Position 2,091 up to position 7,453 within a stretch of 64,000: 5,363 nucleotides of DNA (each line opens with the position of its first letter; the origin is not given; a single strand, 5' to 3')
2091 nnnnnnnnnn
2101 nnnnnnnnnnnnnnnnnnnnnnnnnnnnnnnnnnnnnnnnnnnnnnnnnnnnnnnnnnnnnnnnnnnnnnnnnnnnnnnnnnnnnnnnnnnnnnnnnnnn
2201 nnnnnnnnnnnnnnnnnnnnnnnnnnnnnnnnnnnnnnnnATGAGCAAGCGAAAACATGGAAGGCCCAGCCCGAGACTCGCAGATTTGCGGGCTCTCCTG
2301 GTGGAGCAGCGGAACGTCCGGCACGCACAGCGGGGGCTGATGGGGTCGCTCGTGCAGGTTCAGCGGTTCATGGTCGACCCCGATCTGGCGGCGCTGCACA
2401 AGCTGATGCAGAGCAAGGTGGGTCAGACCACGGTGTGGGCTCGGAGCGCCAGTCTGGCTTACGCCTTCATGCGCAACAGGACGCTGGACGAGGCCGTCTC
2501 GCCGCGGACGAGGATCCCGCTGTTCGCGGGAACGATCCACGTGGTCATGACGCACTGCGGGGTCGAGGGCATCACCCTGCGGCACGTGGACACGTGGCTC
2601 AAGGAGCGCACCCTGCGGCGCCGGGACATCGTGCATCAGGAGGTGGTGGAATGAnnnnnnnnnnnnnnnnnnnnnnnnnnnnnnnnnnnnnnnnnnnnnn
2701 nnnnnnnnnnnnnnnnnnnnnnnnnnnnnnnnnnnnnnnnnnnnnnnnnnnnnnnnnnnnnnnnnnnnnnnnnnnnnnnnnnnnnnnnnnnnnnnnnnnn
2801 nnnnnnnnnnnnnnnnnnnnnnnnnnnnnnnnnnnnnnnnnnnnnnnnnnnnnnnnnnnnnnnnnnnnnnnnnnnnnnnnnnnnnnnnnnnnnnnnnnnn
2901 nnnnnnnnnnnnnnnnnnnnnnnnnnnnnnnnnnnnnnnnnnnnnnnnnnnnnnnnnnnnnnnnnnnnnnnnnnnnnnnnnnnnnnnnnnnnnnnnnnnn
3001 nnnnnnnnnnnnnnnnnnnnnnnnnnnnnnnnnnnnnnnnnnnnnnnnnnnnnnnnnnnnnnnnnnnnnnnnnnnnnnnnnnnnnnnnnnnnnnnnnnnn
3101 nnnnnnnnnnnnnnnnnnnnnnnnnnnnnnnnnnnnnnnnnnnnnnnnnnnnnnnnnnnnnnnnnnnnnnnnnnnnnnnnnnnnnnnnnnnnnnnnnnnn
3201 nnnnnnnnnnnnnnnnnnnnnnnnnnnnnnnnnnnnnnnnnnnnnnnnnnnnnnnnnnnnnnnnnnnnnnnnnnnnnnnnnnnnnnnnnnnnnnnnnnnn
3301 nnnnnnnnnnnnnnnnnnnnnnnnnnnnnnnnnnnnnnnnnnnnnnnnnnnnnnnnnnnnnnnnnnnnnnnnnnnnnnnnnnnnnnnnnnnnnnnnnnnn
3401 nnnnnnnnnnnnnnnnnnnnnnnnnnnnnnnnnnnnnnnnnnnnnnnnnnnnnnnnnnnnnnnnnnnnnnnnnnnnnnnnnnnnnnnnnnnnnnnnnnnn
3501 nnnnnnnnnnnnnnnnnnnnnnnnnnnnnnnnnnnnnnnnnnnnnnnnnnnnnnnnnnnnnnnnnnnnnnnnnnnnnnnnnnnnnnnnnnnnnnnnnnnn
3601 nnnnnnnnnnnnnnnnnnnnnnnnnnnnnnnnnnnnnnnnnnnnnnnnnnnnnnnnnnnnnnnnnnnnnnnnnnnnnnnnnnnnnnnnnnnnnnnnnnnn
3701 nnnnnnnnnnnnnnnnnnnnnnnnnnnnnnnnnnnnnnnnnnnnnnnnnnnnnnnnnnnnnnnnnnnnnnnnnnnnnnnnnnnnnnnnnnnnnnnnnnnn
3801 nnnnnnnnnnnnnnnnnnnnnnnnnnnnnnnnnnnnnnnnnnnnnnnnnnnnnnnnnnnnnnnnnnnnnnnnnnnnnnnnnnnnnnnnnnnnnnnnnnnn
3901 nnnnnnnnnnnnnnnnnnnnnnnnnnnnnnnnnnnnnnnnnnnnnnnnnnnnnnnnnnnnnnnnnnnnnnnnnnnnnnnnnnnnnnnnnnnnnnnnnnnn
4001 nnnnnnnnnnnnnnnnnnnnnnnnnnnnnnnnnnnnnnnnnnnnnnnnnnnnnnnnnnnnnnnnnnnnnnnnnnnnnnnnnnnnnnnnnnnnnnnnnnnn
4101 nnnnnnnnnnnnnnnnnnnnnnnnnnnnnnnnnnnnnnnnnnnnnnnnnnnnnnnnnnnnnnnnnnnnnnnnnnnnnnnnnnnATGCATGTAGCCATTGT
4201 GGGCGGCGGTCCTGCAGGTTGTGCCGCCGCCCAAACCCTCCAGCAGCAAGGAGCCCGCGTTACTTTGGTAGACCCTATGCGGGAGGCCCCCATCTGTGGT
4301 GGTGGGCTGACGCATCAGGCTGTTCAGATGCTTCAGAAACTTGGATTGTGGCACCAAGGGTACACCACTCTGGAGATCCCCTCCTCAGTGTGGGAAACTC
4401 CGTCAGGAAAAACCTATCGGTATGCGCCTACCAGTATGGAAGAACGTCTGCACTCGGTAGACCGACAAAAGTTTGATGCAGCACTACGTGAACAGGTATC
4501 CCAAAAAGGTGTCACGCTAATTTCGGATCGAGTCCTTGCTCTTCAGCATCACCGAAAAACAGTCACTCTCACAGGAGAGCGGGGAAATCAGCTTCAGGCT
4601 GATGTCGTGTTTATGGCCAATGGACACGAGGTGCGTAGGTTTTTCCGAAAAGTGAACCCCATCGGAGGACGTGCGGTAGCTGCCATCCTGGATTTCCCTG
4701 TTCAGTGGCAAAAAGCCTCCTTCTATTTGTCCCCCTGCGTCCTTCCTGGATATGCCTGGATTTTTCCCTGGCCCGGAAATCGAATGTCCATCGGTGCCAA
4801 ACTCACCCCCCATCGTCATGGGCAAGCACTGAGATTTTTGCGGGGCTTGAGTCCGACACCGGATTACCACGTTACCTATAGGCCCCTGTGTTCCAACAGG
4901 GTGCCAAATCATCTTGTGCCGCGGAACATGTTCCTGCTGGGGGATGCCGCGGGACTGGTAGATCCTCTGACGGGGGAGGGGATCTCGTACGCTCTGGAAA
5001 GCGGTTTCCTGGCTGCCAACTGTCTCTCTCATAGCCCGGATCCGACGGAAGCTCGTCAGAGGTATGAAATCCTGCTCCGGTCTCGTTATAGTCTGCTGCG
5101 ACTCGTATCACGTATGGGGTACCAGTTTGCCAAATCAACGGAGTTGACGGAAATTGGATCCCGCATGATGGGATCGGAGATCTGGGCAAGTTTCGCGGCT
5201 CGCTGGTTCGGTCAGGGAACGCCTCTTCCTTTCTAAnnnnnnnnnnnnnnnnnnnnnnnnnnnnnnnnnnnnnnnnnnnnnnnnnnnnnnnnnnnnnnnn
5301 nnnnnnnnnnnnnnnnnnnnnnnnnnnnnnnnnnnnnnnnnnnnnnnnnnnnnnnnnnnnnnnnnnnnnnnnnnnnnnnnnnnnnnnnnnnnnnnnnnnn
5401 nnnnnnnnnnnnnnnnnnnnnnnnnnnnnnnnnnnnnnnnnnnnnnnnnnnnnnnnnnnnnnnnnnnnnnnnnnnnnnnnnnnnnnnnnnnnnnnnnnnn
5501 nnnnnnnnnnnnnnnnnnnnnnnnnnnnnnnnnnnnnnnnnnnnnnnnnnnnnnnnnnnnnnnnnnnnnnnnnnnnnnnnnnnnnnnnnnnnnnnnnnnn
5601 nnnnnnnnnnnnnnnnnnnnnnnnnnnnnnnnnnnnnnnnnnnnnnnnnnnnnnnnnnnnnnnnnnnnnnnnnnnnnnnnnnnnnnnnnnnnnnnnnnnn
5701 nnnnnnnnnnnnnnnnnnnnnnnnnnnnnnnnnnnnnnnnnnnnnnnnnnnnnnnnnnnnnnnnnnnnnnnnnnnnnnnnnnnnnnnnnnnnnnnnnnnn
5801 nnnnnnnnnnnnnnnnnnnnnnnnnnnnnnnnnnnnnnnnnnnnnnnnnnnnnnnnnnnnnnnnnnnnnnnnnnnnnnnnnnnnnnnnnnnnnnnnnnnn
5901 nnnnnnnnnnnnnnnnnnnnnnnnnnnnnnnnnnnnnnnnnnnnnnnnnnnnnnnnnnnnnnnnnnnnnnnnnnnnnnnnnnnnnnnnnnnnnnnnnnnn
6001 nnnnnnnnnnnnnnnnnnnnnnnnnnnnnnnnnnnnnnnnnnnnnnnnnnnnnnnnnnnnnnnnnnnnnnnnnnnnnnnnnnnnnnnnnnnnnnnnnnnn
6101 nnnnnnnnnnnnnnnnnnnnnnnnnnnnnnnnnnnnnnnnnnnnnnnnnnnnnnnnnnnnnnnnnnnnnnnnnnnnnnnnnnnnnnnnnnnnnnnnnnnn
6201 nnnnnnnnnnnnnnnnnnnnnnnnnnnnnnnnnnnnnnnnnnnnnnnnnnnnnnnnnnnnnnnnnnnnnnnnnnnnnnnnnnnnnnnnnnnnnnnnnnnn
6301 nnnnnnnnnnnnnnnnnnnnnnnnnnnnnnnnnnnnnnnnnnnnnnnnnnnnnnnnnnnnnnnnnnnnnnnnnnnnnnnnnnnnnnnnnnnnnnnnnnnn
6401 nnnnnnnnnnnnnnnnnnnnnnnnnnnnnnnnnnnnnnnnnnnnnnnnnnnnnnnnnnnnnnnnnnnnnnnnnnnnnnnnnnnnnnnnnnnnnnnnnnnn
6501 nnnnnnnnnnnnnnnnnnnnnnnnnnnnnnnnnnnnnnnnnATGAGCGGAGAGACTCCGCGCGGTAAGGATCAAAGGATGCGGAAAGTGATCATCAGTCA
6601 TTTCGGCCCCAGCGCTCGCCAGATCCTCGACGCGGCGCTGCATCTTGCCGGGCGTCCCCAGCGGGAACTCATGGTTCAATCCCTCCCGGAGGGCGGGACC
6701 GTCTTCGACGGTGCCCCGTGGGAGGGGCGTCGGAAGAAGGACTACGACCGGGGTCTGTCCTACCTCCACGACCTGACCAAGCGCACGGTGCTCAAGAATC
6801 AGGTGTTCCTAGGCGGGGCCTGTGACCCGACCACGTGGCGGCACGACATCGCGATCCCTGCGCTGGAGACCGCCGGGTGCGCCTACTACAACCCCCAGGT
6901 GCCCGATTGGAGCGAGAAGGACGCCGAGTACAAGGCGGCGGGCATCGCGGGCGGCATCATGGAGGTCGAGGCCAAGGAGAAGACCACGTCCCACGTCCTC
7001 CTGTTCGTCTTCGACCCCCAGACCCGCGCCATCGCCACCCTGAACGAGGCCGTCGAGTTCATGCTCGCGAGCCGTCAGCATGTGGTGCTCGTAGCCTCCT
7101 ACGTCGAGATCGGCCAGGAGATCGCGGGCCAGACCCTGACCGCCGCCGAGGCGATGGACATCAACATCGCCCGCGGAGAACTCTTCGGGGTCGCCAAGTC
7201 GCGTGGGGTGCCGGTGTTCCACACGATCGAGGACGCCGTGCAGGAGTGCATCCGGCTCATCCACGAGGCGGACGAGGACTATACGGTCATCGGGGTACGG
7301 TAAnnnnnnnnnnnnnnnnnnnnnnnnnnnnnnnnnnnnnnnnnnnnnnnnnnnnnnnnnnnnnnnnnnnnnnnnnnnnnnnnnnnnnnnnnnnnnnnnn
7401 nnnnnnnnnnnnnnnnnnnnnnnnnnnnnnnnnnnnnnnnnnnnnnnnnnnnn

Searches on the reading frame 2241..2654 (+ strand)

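Call 16: search_protein_families(library=pfam, max_evalue=0.01, proteins=[window:2241-2654:+])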
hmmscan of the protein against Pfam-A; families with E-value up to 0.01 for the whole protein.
window:2241-2654:+ (137 aa): 0 families

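Call 57: search_protein_families(library=pfam, alignment_id=A3, max_evalue=0.0001)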
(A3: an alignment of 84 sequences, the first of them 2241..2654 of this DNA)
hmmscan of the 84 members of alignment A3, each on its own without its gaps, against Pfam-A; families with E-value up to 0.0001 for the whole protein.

A. member 1, window:2241-2654:+ (137 aa): 0 families

B. families by the number of members that match (of 84 scanned): 7 families
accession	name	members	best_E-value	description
PF13302.13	Acetyltransf_3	2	4.9e-12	Acetyltransferase (GNAT) domain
PF00583.31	Acetyltransf_1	2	1.2e-11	Acetyltransferase (GNAT) family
PF09559.15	Cas6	1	5.8e-29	Cas6 Crispr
PF20274.4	cREC_REC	1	2.8e-26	Cyclic-phosphate processing Receiver domain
PF03013.19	Pyr_excise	1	8.8e-19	Pyrimidine dimer DNA glycosylase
PF21001.2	YqiJ_N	1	4.6e-16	Inner membrane protein YqiJ, N-terminal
PF21983.2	NikA-like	1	7.4e-05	Mobilization protein NikA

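Call 58: search_protein_families(library=phrogs, alignment_id=A3, max_evalue=0.00001)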
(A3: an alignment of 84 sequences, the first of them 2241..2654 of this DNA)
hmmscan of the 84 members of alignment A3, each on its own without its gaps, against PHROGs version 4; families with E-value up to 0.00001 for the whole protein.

A. member 1, window:2241-2654:+ (137 aa): 0 families

B. families by the number of members that match (of 84 scanned): 5 families
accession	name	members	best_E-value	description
phrog_7397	-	2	2.8e-21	-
phrog_1249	-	2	3.9e-11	acetyltransferase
phrog_5845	-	1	6.8e-26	-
phrog_1479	-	1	6.1e-25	-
phrog_289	-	1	4.8e-09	GTP-binding domain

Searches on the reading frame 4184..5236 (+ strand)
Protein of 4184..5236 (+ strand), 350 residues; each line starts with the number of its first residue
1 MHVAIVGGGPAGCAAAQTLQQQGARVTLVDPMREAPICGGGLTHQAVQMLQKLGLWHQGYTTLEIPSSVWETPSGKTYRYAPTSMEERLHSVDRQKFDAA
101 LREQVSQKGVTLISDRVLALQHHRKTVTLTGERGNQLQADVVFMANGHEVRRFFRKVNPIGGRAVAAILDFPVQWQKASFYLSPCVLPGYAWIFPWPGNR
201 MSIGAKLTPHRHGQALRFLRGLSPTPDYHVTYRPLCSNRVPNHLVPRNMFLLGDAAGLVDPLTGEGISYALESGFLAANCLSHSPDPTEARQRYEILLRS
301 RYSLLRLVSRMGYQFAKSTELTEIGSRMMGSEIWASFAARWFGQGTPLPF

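Call 16: search_protein_families(library=pfam, max_evalue=0.01, proteins=[window:4184-5236:+])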
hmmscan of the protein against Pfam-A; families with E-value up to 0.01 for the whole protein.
window:4184-5236:+ (350 aa): 15 families
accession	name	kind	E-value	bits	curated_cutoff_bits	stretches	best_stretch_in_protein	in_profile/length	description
PF01266.30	DAO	-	3.1e-15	57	27.9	2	91-242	145-299/353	FAD dependent oxidoreductase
PF01494.25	FAD_binding_3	-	9e-13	48.6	22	1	2-128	3-134/349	FAD binding domain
PF05834.18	Lycopene_cycl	-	2.8e-12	46.9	23.4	1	3-148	2-141/380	Lycopene cyclase protein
PF12831.13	FAD_oxidored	-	7.1e-12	45.8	27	1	3-119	2-112/416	FAD dependent oxidoreductase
PF07992.20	Pyr_redox_2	-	9.1e-12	45.4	26.1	1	1-153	1-114/291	Pyridine nucleotide-disulphide oxidoreductase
PF04820.20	Trp_halogenase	-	1.6e-10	40.9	21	0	3-33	2-36/458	Tryptophan halogenase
PF01134.28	GIDA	-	1.7e-08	34.4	22.1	1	3-32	2-29/391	Glucose inhibited division protein A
PF13454.12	NAD_binding_9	-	5.1e-08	33.5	21.8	1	97-148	103-154/155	FAD-NAD(P)-binding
PF13450.12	NAD_binding_8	-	1.7e-06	28.6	21.9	1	5-31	1-27/68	NAD(P)-binding Rossmann-like domain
PF00070.33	Pyr_redox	-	5.3e-06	27.3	22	1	2-34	1-33/82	Pyridine nucleotide-disulphide oxidoreductase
PF00890.30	FAD_binding_2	-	1.5e-05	24.8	20.4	1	3-35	2-37/414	FAD binding domain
PF03486.20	HI0933_like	-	3.5e-05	23.8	50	1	2-34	2-34/244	HI0933-like protein Rossmann domain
PF13241.12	NAD_binding_7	-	0.00087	20.3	22.1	1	2-33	9-40/104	Putative NAD(P)-binding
PF13738.12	Pyr_redox_3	-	0.0049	16.6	30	0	5-29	2-27/305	Pyridine nucleotide-disulphide oxidoreductase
PF01262.27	AlaDh_PNT_C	-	0.0054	16.6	23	1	2-31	30-59/214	Alanine dehydrogenase/PNT, C-terminal domain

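Call 60: find_encoding_contigs(protein=window:4184-5236:+, flank=10000, max_places=2)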
Protein window:4184-5236:+ (350 aa): 1 contig read that carries it; 1 place shown.
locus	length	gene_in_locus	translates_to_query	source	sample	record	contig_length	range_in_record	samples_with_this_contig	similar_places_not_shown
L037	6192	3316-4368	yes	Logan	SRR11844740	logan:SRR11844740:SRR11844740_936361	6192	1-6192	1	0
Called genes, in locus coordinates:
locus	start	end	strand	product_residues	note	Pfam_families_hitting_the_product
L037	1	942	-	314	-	?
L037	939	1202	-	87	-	-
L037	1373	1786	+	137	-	-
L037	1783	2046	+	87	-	-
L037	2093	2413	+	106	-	-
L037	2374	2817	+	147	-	-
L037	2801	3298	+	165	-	-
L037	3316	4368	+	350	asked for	PF00890:FAD_binding_2 (weak), PF01266:DAO (weak), PF01494:FAD_binding_3, PF05834:Lycopene_cycl, PF07992:Pyr_redox_2, PF12831:FAD_oxidored, PF13450:NAD_binding_8 (weak), PF01266:DAO, +4 more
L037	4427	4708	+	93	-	-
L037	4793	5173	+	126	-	-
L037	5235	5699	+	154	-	-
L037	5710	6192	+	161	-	?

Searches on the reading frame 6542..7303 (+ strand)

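Call 16: search_protein_families(library=pfam, max_evalue=0.01, proteins=[window:6542-7303:+])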
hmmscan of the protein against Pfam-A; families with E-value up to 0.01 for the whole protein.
window:6542-7303:+ (253 aa): 1 family
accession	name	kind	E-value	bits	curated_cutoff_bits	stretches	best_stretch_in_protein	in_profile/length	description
PF15891.11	Nuc_deoxyri_tr2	-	8.5e-16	58.6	30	1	86-184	2-101/105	Nucleoside 2-deoxyribosyltransferase like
